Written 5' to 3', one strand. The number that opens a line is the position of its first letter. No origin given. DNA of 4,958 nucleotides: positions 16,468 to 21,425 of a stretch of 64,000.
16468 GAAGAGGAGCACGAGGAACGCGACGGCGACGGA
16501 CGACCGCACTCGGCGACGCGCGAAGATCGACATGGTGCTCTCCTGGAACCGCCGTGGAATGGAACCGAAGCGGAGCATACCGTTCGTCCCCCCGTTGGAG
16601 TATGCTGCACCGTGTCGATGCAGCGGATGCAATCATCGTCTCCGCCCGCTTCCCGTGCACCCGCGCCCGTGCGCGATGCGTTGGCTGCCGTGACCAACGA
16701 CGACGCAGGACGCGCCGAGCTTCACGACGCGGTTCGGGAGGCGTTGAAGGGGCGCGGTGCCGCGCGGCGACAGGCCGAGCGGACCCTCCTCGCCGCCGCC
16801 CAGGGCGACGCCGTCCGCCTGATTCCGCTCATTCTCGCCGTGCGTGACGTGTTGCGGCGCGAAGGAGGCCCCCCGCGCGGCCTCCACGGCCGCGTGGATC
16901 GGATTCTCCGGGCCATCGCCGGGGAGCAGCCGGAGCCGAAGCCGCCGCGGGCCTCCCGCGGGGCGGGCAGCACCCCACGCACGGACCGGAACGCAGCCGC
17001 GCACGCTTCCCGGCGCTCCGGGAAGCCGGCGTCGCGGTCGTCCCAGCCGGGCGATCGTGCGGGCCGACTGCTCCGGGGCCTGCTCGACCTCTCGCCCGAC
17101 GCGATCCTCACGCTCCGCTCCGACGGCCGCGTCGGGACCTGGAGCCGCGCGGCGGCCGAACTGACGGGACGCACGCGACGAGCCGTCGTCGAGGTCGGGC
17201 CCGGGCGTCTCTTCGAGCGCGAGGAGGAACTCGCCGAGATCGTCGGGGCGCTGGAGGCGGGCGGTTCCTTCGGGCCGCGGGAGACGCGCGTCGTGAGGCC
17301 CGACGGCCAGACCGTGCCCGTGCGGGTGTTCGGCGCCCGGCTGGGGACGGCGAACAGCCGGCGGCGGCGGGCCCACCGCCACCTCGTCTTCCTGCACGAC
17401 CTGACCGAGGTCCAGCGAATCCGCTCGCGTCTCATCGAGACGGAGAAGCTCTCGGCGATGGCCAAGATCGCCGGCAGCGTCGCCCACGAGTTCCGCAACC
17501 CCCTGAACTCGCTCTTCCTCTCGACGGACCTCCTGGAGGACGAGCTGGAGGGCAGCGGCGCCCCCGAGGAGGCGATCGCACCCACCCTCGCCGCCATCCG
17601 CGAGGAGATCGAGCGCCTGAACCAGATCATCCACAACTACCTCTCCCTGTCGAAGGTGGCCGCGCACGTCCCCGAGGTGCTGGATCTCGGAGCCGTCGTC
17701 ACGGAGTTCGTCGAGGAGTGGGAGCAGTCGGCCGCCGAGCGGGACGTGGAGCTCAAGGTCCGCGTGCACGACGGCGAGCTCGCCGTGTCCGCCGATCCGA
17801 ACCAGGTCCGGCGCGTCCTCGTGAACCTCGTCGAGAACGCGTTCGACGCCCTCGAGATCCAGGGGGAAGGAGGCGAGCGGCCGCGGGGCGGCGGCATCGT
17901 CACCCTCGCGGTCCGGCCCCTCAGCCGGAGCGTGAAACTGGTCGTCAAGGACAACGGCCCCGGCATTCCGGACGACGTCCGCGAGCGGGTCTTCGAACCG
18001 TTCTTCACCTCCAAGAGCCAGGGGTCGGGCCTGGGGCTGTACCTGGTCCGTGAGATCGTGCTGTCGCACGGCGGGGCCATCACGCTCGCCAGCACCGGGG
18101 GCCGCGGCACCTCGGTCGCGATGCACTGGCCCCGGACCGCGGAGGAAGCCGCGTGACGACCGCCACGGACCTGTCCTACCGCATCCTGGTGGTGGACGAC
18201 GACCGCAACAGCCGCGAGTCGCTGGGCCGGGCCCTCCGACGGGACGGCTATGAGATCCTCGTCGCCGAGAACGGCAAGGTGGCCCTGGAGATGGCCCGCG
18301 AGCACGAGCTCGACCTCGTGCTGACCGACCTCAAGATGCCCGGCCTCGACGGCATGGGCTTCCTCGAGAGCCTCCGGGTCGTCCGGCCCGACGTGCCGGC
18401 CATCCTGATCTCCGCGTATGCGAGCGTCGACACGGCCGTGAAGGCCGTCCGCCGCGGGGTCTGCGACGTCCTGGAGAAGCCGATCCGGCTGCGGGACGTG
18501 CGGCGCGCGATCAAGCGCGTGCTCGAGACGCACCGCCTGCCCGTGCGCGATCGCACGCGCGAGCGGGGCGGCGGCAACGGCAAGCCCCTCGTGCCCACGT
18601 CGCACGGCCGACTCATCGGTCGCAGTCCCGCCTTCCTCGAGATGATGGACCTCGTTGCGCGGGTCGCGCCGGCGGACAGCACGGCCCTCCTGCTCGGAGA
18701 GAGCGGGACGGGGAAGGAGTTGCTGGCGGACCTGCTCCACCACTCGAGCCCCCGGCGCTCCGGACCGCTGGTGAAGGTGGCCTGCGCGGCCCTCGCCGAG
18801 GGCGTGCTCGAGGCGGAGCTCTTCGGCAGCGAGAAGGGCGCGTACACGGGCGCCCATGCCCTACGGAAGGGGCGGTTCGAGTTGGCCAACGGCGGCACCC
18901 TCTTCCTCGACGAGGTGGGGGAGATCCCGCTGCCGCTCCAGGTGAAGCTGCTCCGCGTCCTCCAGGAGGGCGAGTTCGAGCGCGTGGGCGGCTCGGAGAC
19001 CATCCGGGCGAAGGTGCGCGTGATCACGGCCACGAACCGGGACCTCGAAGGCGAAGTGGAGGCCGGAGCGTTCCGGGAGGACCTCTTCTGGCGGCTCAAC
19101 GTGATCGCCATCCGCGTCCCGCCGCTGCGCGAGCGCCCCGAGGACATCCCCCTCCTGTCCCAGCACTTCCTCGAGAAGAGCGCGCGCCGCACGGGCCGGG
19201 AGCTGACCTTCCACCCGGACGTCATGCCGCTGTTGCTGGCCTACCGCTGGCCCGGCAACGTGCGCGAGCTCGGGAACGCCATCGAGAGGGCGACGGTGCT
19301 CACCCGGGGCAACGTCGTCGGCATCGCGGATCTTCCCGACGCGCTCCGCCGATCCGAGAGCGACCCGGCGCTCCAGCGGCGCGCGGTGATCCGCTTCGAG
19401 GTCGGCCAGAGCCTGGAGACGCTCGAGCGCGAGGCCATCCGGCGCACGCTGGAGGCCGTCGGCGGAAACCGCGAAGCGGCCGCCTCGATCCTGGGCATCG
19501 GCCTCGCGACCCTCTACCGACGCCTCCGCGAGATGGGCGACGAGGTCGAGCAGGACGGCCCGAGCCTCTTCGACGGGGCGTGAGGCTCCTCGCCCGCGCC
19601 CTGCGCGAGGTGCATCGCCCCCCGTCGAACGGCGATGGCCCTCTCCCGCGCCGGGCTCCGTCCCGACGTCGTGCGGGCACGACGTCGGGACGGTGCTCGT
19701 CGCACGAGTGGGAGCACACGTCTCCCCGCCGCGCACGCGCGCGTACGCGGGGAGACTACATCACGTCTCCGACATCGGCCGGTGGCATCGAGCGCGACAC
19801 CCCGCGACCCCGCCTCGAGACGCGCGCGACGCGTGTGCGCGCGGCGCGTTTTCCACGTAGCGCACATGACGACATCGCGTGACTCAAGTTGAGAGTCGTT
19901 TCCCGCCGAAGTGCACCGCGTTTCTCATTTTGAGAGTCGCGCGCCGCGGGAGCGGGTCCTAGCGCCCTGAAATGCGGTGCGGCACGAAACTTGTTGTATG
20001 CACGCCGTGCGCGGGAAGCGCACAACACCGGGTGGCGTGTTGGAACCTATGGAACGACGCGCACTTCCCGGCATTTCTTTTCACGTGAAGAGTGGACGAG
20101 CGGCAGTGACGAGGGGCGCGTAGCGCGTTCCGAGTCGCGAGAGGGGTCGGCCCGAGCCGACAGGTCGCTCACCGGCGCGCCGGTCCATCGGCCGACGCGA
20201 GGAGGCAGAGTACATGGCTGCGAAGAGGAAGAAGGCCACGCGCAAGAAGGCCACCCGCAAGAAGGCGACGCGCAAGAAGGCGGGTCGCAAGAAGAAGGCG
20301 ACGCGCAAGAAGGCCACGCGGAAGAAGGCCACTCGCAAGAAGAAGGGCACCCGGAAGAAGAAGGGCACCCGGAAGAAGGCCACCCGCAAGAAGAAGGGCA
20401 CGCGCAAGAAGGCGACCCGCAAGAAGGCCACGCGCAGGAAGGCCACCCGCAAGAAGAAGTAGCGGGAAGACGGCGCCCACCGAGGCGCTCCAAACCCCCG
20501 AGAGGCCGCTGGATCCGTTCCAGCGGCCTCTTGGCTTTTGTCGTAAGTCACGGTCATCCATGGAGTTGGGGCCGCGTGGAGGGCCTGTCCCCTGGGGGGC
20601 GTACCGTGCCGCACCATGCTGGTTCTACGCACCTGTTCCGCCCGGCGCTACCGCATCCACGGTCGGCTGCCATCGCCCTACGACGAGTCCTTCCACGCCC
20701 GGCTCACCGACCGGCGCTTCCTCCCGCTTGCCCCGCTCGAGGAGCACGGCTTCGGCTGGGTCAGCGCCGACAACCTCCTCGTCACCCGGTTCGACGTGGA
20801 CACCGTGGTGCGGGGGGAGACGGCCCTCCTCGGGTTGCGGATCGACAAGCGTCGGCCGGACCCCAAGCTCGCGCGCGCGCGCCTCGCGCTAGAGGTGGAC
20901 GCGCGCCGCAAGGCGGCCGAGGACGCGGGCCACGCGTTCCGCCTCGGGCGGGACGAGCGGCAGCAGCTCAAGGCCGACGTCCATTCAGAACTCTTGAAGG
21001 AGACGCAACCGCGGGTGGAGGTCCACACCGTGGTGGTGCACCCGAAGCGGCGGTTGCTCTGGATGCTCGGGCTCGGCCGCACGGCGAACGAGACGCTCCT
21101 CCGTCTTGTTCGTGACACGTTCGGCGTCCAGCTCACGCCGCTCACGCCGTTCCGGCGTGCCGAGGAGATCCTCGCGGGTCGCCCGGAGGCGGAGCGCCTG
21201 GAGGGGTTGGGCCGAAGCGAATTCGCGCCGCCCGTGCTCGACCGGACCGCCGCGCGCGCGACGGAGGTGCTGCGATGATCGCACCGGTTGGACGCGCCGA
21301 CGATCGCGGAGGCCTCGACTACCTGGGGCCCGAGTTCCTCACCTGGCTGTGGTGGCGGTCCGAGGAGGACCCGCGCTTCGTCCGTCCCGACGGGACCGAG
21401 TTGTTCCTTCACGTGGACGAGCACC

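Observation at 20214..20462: Extreme protamine-like 82-aa protein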

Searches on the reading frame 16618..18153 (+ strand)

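Call 51: search_protein_families(library=pfam, proteins=[window:16618-18153:+], max_evalue=0.01)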
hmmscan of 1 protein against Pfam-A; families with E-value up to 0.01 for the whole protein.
seq(512 aa): 6 families
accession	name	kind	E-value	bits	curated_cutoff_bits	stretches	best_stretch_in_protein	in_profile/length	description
PF02518.31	HATPase_c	-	1.7e-24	86.8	26.4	1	393-507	2-110/111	Histidine kinase-, DNA gyrase B-, and HSP90-like ATPase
PF00512.31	HisKA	-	3.5e-12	46.6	26.9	1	283-347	4-63/66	His Kinase A (phospho-acceptor) domain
PF13426.13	PAS_9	-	2.3e-08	34.7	27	1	160-264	1-103/103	PAS domain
PF00989.32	PAS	-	8.4e-08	32.7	22.6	1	152-249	3-103/113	PAS fold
PF13581.12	HATPase_c_2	-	0.00019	21.9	27.4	1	424-504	52-127/127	Histidine kinase-like ATPase domain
PF13188.13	PAS_8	-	0.0015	18.8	21.8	1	151-201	2-54/65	PAS domain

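Call 58: search_protein_families(library=ncbifam, proteins=[window:16618-18153:+], max_evalue=1e-20)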
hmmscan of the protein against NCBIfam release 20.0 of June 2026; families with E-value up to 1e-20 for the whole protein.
seq(512 aa): 27 families (the best 25 are shown)
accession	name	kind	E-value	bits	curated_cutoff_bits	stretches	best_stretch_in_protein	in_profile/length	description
NF008468.0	PRK11360.1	equivalog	4.9e-54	183.7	646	1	160-510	278-612/616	two-component system sensor histidine kinase AtoS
NF007688.0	PRK10364.1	equivalog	4.4e-44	151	479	1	266-509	225-454/460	two-component system sensor histidine kinase ZraS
NF010411.0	PRK13837.1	equivalog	3e-40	138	647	1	260-510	429-679/828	two-component system VirA-like sensor kinase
NF046020.1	HisKinCckABruc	equivalog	5.6e-34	117.1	1000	1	251-511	450-712/868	cell cycle histidine kinase CckA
NF046044.1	PnpS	equivalog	1.3e-33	116.5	400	1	149-503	54-388/390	two-component system histidine kinase PnpS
NF053867.1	SprKinKinDBac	equivalog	1.2e-32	113.1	775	1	273-507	278-498/500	sporulation kinase KinD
NF052574.1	HisKinEspCMyxo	equivalog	1.3e-32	112.9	1200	1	176-508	314-639/785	serine histidine kinase EspC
NF046026.1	HisKinCckACaul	equivalog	3.6e-30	104.7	1000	1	251-510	272-536/678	cell cycle histidine kinase CckA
NF008312.0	PRK11100.1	equivalog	5.4e-30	104.6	356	1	281-507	256-475/477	two-component system sensor histidine kinase CreC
NF010076.0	PRK13557.1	subfamily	8e-28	97.2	631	1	269-510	151-398/540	histidine kinase famiy protein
TIGR02916.1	PEP_his_kin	equivalog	9.1e-28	97.2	300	1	266-503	460-677/679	XrtA/PEP-CTERM system histidine kinase PrsK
NF033092.0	HK_WalK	equivalog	2.2e-26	92.6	725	1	255-505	355-593/594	cell wall metabolism sensor histidine kinase WalK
NF006800.0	PRK09303.1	equivalog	3.6e-26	92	342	1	254-502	126-373/383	histidine kinase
NF040691.1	MtrAB_MtrB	equivalog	4.4e-26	92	450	1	268-510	257-496/507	MtrAB system histidine kinase MtrB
NF047466.1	hybrid_RR_LvrB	exception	4.4e-26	91.9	500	1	267-505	138-375/377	hybrid histidine kinase/response regulator LvrB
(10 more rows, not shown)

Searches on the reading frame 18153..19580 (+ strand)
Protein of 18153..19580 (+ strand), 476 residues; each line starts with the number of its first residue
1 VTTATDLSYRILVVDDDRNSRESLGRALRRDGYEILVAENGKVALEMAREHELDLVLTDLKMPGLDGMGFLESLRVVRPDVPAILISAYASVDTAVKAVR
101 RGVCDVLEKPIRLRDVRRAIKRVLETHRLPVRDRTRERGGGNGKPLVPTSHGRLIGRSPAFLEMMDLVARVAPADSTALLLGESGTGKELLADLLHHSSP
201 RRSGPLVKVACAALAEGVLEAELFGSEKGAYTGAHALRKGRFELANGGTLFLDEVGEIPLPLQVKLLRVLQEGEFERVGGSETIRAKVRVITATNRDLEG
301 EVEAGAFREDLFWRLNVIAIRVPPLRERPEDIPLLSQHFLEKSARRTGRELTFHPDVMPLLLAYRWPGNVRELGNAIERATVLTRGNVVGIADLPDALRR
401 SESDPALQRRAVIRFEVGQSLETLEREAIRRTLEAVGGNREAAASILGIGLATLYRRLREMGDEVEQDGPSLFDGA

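Call 7: search_protein_families(library=pfam, proteins=[window:18153-19580:+], max_evalue=0.01)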
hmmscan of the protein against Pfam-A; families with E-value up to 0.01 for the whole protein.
window:18153-19580:+ (476 aa): 8 families
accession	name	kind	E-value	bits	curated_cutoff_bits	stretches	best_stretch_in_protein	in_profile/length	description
PF00158.32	Sigma54_activat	-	1.8e-65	220.1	20.2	1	154-320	1-167/168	Sigma-54 interaction domain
PF25601.1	AAA_lid_14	-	4e-27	94.3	27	1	326-405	1-81/87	AAA+ ATPase lid domain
PF00072.30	Response_reg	-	4.4e-27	94.9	30.2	1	11-120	1-110/111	Response regulator receiver domain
PF14532.12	Sigma54_activ_2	-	1.1e-16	61.7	25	1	155-325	1-138/138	Sigma-54 interaction domain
PF02954.25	HTH_8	-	2e-11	43.9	22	1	420-460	1-41/42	Bacterial regulatory protein, Fis family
PF07728.20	AAA_5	-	1.3e-07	32.2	22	1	179-297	3-124/139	AAA domain (dynein-related subfamily)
PF01078.27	Mg_chelatase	-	0.00025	21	20.3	0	232-296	92-158/207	Magnesium chelatase, subunit ChlI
PF20432.4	Xre-like-HTH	-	0.00094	19.9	25.8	1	424-459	10-44/63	Antitoxin Xre-like helix-turn-helix domain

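Call 58: search_protein_families(library=ncbifam, proteins=[window:18153-19580:+], max_evalue=1e-20)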
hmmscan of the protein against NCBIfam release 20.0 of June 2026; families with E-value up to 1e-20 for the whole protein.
window:18153-19580:+ (476 aa): 26 families (the best 25 are shown)
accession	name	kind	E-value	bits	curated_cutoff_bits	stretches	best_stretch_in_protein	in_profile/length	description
NF008469.0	PRK11361.1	equivalog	5.7e-135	450.6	714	1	9-462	5-455/461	acetoacetate metabolism transcriptional regulator AtoC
TIGR01818.1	ntrC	equivalog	1.9e-124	416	558.6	1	11-460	1-462/463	nitrogen regulation protein NR(I)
NF007689.0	PRK10365.1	equivalog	2.6e-117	392.3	760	1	10-458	7-439/441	sigma-54-dependent response regulator transcription factor ZraR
TIGR01817.1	nifA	equivalog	3.9e-112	375.7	528.85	1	148-390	192-434/534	nif-specific transcriptional activator NifA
TIGR02915.1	PEP_resp_reg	equivalog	1.7e-109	366.6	502.6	1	11-459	1-440/445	PEP-CTERM-box response regulator transcription factor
NF051870.1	NAssimRespRegNtrX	equivalog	5e-106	355.3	600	1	10-462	3-451/452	nitrogen assimilation response regulator NtrX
NF008176.1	PRK10923.1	equivalog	6.3e-105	351.4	620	1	11-404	6-391/469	nitrogen regulation protein NR(I)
NF011695.0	PRK15115.1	equivalog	3.5e-99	332.5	763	1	9-458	7-433/445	two-component system response regulator GlrR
NF003451.0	PRK05022.1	equivalog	1.8e-97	327.2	476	1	150-462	188-509/512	nitric oxide reductase transcriptional regulator NorR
NF041552.1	TF_PrdR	equivalog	3.8e-96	322.7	795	1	150-459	265-574/577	sigma-54 dependent transcriptional regulator PrdR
NF041946.1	LuxO_transreg_Vib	equivalog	4.5e-96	322.4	800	1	32-460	20-459/463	quorum-sensing sigma-54 dependent transcriptional regulator LuxO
NF050807.1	TransRegFlbDCaul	equivalog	7e-93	311.9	750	1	151-464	117-441/454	sigma-54-dependent transcriptional regulator FlbD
NF011958.0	PRK15429.1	equivalog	1.7e-92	311.2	830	1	148-464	375-687/692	formate hydrogenlyase transcriptional activator FlhA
NF038308.1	RNA_repair_RtcR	equivalog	5e-92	309.4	650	1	150-462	178-517/530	RNA repair transcriptional activator RtcR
NF049963.1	RespRegFlgRCampy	domain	2.1e-88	297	750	1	11-400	3-383/429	fla regulon two-component system response regulator FlgR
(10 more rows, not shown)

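Call 62: list_cluster_members(proteins=[window:20084-20632:-, window:20084-20617:-, window:20084-20557:-, window:20172-20561:-, window:20050-20493:-, window:18153-19580:+, window:21275-21853:+])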
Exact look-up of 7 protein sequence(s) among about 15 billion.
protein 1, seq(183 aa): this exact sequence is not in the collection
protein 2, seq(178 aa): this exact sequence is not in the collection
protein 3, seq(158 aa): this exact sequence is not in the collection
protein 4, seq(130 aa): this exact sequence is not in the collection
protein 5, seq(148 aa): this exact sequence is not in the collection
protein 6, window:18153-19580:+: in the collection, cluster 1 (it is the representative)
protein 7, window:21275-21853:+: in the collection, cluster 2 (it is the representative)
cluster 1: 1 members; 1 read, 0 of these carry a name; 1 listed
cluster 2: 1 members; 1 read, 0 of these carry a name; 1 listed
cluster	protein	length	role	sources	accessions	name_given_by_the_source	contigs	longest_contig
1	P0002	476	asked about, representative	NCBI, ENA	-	-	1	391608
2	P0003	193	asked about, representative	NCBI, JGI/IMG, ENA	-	-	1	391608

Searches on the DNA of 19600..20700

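Call 70: search_rna_families(source=window, start=19600, end=20700, threshold=evalue, max_evalue=1)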
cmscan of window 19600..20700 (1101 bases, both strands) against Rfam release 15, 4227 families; matches with E-value up to 1: 7.
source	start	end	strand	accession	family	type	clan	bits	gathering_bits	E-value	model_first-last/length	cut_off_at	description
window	19647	19704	-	RF03878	mir-B6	Gene; miRNA;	-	31.1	89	0.061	1-83/83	no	mir-B6 microRNA precursor family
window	19647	19704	+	RF03878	mir-B6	Gene; miRNA;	-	30.9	89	0.066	1-83/83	no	mir-B6 microRNA precursor family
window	19641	19710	+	RF04104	MIR918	Gene; miRNA;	-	27.5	268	0.014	1-265/265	no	MIR918 microRNA precursor family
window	19651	19702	+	RF03407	MIR531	Gene; miRNA;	-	26.9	70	0.016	1-69/69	no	MIR531 microRNA precursor family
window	19647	19704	-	RF03929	mir-6579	Gene; miRNA;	-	24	47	0.11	1-68/68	no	mir-6579 microRNA precursor family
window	19645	19708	+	RF03819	mir-Ro6-3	Gene; miRNA;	-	22.2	79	0.95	1-72/72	no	mir-Ro6-3 microRNA precursor family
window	20440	20535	+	RF02865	ncS01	Gene; sRNA;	-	20.6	58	0.56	1-110/110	no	Burkholderia sRNA 1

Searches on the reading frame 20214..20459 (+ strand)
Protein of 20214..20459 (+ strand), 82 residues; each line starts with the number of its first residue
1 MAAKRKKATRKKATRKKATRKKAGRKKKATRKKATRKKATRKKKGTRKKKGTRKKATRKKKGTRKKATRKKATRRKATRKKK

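Call 7: search_protein_families(library=pfam, proteins=[window:20214-20459:+], max_evalue=0.01)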
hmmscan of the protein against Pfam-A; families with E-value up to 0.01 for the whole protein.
window:20214-20459:+ (82 aa): 0 families

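Call 8: find_homologous_proteins(query=window:20214-20459:+, max_evalue=0.001)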
Query window:20214-20459:+: the 8000 candidates sharing most words with the query were scored; none scored E <= 0.001.

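Call 17: find_related_loci(query=window:20214-20459:+, collection=genome_contigs, flank=4000)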
Query window:20214-20459:+ (82 aa) in genome_contigs; peptide patterns used: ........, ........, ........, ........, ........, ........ (x = any residue, [..] = any of these).
600 stretches matched a pattern (row limit reached: there are more); 39 encode a relative of the query (tblastn E <= 1e-3); 39 distinct loci.
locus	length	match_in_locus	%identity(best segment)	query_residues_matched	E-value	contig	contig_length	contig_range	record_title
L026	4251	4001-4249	83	1-81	9e-18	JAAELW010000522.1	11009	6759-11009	MAG: bacterium isolate Bpl_16 BplG_CONTIG6170687, whole genome shotgun sequence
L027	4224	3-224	86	3-82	5e-17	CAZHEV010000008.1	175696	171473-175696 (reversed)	MAG TPA_asm: uncultured bacterium isolate SRP141376_co1_25 genome assembly, contig: NODE_132_length_175696_cov_10.884606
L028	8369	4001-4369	74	3-81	6e-17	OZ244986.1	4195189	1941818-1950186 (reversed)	MAG: Candidatus Marinacidobacterium sp. isolate 3944564f-3231-43fa-8f4a-73563c7b229a genome assembly, chromosome: 1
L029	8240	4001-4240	79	1-81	1e-15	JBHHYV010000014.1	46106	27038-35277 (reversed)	MAG: Myxococcota bacterium isolate Maj_2_bin.28 NODE_239_length_46106_cov_8.237888, whole genome shotgun sequence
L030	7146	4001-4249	74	3-82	6e-14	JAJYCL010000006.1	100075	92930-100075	MAG: bacterium isolate BP9.bin48 NODE_276_length_100075_cov_1.976778, whole genome shotgun sequence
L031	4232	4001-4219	81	5-81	4e-13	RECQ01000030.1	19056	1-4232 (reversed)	MAG: Phycisphaeraceae bacterium isolate DLM2.Bin55 NODE_3771_length_19056_cov_23.0686, whole genome shotgun sequence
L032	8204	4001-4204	81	2-81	3e-13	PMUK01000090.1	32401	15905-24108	MAG: Vulcanimicrobiota bacterium isolate palsa_1485 73.20110700_P3D.28_contig_14115, whole genome shotgun sequence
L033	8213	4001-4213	77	3-81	4e-13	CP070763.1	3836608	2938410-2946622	MAG: Candidatus Latescibacterota bacterium isolate bin260 chromosome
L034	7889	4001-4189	77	3-81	1e-12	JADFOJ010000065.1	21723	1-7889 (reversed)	MAG: Planctomycetota bacterium isolate B68T1L10 B68T1L10_NODE3263, whole genome shotgun sequence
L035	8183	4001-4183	73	1-82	2e-12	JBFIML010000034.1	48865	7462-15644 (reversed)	MAG: Myxococcota bacterium isolate Mix_sand12.2021.10.G.3 k141_655407_length_48865_cov_37.5982, whole genome shotgun seq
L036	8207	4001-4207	71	3-81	5e-12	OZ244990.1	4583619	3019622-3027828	MAG: Candidatus Eiseniibacteriota bacterium isolate 2ac8f909-beb7-4024-9be3-18111db1b52c genome assembly, chromosome: 1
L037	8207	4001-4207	70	5-82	3e-11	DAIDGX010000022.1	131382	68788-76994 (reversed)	MAG TPA_asm: Vulcanimicrobiota bacterium isolate clean332 k141_1236176, whole genome shotgun sequence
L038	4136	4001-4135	91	1-81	4e-11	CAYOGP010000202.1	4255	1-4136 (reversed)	MAG TPA_asm: uncultured Spirochaetales bacterium isolate binchicken_co46_678 genome assembly, contig: NODE_45086_length_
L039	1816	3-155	89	3-81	6e-11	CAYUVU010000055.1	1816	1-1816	MAG TPA_asm: uncultured Acidobacteriota bacterium isolate SRP338948_co1_9 genome assembly, contig: k141_377133, whole ge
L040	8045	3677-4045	70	3-81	9e-15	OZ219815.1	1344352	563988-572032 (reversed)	MAG: Vicinamibacteria bacterium isolate 9f2a63bf-6400-4679-989b-6d6b125ab8ea genome assembly, chromosome: 1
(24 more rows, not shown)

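Call 18: find_encoding_contigs(protein=window:20214-20459:+, flank=5000, max_places=6)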
Protein window:20214-20459:+ (82 aa): no gene with exactly this product is on record in the collection.

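Call 19: list_cluster_members(proteins=[window:20214-20459:+, window:20616-21275:+, window:54882-57683:-])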
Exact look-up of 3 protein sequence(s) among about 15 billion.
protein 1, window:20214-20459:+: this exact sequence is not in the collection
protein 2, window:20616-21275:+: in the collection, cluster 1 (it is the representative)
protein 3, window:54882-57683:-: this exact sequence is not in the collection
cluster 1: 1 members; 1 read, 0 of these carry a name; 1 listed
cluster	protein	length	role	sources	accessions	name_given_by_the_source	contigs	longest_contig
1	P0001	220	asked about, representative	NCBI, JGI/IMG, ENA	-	-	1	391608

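Call 24: search_protein_families(library=ncbifam, proteins=[window:20214-20459:+], max_evalue=10)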
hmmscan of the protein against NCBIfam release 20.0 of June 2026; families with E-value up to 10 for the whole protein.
window:20214-20459:+ (82 aa): 1 family
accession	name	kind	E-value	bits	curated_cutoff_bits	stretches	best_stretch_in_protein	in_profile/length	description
NF038053.1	hist_H1_lk_Burk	equivalog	1.6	9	80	1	3-81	40-118/195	histone H1-like DNA-binding protein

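Call 25: search_protein_families(library=pfam, proteins=[window:20214-20459:+], max_evalue=10)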
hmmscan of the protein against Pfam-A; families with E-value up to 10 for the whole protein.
window:20214-20459:+ (82 aa): 0 families

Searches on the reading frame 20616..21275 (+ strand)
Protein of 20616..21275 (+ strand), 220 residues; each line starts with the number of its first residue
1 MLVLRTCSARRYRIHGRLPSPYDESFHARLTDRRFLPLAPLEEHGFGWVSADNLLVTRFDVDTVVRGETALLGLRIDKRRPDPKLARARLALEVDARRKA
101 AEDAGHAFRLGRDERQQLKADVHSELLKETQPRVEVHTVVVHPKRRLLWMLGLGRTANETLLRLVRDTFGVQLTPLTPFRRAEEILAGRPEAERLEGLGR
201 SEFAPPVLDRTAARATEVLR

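Call 7: search_protein_families(library=pfam, proteins=[window:20616-21275:+], max_evalue=0.01)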
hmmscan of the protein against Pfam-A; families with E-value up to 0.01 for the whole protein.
window:20616-21275:+ (220 aa): 1 family
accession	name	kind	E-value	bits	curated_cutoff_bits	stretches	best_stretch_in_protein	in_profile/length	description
PF04381.17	RdgC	-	3e-08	33.8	25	1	12-184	9-172/298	Putative exonuclease, RdgC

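Call 24: search_protein_families(library=ncbifam, proteins=[window:20616-21275:+], max_evalue=10)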
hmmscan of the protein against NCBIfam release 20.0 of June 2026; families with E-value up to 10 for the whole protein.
window:20616-21275:+ (220 aa): 3 families
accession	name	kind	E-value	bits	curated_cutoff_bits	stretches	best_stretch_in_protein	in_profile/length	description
NF001462.0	PRK00321.1-3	equivalog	9.3e-07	28.3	330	1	12-181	10-171/304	recombination-associated protein RdgC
NF001463.0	PRK00321.1-4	subfamily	2.9e-05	23.5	324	1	12-160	9-147/311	recombination-associated protein RdgC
NF001464.0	PRK00321.1-5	subfamily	0.0006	19.2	227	1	12-170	9-158/307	recombination-associated protein RdgC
